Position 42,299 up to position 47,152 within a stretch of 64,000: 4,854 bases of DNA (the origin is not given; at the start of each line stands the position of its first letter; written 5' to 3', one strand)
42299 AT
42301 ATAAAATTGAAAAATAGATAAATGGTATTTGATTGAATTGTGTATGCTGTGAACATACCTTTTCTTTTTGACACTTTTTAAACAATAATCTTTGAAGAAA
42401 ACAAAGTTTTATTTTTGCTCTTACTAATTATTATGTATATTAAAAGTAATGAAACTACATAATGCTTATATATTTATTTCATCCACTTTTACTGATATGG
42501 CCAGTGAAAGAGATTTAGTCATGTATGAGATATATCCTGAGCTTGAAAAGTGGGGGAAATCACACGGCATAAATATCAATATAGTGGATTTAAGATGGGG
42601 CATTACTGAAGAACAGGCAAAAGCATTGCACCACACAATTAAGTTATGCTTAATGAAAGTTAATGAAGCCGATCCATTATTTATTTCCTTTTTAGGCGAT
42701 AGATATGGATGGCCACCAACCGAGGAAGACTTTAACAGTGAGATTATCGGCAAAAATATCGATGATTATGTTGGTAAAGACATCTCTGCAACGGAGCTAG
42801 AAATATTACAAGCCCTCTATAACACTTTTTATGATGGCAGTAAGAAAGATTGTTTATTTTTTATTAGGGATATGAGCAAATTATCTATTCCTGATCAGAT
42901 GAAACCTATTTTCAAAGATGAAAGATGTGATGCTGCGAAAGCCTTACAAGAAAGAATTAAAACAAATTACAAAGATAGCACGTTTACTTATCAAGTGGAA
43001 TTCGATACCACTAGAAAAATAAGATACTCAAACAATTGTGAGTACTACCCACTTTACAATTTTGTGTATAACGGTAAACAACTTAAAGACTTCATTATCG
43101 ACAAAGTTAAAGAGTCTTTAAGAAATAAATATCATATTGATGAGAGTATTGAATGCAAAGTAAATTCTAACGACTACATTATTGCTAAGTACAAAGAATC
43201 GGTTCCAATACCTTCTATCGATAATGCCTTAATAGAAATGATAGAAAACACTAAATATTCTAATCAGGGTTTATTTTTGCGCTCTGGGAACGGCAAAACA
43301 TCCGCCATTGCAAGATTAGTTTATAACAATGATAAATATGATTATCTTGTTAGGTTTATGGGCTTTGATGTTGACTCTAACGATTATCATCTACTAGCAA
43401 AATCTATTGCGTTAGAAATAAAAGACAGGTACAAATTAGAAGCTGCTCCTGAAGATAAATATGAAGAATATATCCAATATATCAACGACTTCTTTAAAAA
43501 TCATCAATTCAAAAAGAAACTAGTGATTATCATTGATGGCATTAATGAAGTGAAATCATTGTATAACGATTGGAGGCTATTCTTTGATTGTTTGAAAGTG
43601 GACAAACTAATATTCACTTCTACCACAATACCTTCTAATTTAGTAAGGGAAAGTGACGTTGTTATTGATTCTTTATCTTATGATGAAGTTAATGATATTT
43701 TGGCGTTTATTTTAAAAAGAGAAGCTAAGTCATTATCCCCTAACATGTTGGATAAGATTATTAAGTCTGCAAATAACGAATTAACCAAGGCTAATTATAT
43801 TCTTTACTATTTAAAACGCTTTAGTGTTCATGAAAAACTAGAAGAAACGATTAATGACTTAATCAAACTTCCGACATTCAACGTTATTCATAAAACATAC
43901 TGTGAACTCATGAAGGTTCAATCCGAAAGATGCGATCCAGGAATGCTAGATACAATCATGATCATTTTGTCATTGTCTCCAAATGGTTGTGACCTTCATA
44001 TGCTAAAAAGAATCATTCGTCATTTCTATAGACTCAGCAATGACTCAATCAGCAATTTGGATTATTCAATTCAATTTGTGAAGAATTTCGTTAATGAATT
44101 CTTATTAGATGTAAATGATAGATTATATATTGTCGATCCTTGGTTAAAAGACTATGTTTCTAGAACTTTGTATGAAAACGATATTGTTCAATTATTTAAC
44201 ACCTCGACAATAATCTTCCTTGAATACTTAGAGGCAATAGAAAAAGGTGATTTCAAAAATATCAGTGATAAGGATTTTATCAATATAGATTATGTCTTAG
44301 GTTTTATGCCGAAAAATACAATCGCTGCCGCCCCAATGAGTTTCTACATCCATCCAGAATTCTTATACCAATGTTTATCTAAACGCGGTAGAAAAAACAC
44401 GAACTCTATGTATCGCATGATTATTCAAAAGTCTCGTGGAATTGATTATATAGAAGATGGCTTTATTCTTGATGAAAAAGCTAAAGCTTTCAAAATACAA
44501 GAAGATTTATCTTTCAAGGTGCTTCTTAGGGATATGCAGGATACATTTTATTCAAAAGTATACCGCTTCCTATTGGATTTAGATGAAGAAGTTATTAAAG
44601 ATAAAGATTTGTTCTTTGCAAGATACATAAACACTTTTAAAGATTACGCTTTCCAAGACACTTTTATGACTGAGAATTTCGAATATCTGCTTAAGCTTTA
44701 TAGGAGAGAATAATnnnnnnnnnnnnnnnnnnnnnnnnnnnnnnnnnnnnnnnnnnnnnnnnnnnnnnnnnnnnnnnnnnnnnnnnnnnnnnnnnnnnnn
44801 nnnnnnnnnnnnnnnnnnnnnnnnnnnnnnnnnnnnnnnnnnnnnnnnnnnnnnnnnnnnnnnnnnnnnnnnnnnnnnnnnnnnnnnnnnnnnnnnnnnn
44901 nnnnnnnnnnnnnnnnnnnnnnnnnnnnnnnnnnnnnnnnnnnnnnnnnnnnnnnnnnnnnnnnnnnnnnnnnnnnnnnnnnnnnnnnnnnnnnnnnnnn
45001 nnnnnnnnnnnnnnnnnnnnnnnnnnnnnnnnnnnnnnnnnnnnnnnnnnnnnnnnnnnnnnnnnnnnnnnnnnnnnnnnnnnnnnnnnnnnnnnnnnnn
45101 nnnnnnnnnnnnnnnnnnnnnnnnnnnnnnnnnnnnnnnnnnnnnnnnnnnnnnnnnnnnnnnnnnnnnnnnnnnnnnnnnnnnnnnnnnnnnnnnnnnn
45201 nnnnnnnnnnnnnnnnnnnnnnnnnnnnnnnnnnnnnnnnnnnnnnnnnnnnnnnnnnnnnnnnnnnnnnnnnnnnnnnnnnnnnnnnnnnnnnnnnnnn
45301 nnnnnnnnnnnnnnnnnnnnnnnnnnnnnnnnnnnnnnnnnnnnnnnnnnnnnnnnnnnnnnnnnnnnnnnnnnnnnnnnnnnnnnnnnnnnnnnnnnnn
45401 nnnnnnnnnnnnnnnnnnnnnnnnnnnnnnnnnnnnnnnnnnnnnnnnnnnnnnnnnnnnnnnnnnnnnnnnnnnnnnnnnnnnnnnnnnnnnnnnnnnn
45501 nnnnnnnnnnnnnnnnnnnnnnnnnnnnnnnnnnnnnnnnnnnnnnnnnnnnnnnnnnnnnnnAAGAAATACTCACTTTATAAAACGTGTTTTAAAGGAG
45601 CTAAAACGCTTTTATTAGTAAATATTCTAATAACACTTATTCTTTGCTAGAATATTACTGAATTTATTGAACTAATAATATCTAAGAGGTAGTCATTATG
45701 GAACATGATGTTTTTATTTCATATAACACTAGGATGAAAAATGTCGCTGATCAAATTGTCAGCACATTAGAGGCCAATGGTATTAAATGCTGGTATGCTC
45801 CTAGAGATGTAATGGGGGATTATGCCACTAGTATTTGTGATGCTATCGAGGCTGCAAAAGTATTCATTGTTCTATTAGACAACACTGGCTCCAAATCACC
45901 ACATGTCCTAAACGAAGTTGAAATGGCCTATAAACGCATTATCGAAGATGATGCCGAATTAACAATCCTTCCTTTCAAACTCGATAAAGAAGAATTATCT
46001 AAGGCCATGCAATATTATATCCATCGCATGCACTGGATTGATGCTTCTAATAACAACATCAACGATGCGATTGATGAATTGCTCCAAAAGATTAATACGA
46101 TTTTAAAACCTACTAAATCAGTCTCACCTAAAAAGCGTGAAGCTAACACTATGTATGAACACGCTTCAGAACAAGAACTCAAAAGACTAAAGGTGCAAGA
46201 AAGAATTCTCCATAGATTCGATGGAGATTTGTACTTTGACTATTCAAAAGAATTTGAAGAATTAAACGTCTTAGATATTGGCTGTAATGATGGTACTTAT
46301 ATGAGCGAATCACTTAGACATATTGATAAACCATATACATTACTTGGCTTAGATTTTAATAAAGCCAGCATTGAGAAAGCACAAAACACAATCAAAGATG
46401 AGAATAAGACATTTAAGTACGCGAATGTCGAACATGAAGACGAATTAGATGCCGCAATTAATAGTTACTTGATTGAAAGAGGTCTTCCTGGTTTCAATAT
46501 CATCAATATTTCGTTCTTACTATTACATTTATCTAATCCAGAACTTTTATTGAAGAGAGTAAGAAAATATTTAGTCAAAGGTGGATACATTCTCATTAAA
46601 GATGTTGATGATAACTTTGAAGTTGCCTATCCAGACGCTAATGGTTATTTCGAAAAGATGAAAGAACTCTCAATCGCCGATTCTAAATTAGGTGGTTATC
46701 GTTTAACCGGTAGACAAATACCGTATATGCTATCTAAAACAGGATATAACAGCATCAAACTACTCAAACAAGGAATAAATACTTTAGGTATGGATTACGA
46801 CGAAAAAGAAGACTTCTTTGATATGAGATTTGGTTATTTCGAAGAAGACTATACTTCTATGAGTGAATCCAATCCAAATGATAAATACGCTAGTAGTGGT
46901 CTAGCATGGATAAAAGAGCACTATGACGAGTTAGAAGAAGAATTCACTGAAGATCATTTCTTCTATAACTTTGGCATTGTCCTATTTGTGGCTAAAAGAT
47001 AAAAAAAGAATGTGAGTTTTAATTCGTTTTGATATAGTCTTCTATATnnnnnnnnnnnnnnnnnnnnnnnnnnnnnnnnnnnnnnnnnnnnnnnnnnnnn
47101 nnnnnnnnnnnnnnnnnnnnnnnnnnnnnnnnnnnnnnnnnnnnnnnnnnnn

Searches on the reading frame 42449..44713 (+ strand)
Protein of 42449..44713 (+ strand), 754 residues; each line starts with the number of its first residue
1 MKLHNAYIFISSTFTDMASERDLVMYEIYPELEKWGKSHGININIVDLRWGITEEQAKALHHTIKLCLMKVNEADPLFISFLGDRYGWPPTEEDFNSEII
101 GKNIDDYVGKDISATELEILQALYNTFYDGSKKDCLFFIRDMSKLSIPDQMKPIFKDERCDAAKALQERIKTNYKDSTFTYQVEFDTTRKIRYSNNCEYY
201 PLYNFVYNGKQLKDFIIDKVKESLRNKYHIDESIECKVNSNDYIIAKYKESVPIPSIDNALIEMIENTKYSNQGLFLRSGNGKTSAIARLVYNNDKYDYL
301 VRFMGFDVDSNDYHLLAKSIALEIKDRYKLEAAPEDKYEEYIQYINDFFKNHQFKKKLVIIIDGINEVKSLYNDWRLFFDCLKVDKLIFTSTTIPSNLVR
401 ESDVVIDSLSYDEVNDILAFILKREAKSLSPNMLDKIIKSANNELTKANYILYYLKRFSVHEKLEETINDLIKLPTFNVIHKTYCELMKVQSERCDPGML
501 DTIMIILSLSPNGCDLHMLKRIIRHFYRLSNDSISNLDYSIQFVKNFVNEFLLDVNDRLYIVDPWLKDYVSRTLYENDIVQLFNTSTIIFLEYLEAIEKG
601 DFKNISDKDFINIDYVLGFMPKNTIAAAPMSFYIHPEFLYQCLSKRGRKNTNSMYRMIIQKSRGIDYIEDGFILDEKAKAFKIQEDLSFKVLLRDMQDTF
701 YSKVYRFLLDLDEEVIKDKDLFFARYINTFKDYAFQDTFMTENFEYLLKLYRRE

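Call 21: search_protein_families(library=pfam, proteins=[window:42449-44713:+], max_evalue=0.05)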
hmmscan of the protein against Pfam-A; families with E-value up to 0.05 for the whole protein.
window:42449-44713:+ (754 aa): 2 families
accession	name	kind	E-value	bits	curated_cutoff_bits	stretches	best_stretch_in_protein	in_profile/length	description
PF13271.11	DUF4062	-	7.8e-11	42.5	24.7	1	8-95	2-68/82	Domain of unknown function (DUF4062)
PF13401.12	AAA_22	-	0.003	18.3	27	1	279-384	14-112/130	AAA domain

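Call 67: search_protein_families(library=padloc, proteins=[window:42449-44713:+], max_evalue=0.001)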
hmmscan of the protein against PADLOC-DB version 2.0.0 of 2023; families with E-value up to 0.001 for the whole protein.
window:42449-44713:+ (754 aa): 0 families

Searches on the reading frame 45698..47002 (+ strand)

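Call 67: search_protein_families(library=padloc, proteins=[window:45698-47002:+], max_evalue=0.001)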
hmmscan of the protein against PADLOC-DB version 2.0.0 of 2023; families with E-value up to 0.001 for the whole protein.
window:45698-47002:+ (434 aa): 2 families
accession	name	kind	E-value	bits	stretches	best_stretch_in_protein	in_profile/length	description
PDLC04134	mad2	-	9.9e-09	32.5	1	119-308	227-403/492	mads_2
PDLC02012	SAVED5--SAVED_TIR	-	1.5e-06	25.6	1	4-152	15-146/404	-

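Call 68: search_protein_families(library=pfam, proteins=[window:45698-47002:+], max_evalue=0.001)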
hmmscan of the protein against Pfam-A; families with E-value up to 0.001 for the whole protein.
window:45698-47002:+ (434 aa): 8 families
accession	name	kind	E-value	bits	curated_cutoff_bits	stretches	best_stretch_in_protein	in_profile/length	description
PF13676.11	TIR_2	-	3e-18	66.9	28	1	5-129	1-122/122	TIR domain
PF13489.12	Methyltransf_23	-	5.1e-12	46.3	27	1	185-313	20-124/164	Methyltransferase domain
PF08242.18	Methyltransf_12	-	6.3e-12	46.5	30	1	192-298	1-98/98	Methyltransferase domain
PF13847.12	Methyltransf_31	-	2.5e-10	40.6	27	1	188-307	4-116/145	Methyltransferase domain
PF13649.12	Methyltransf_25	-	2.7e-07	31.6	27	1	191-296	1-97/97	Methyltransferase domain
PF08241.18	Methyltransf_11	-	1.9e-06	28.8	21.2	1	192-300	1-95/95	Methyltransferase domain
PF01582.25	TIR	-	0.00055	20.2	21.3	1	3-98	2-101/179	TIR domain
PF01209.24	Ubie_methyltran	-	0.00079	19.3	20.1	0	181-300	41-151/233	ubiE/COQ5 methyltransferase family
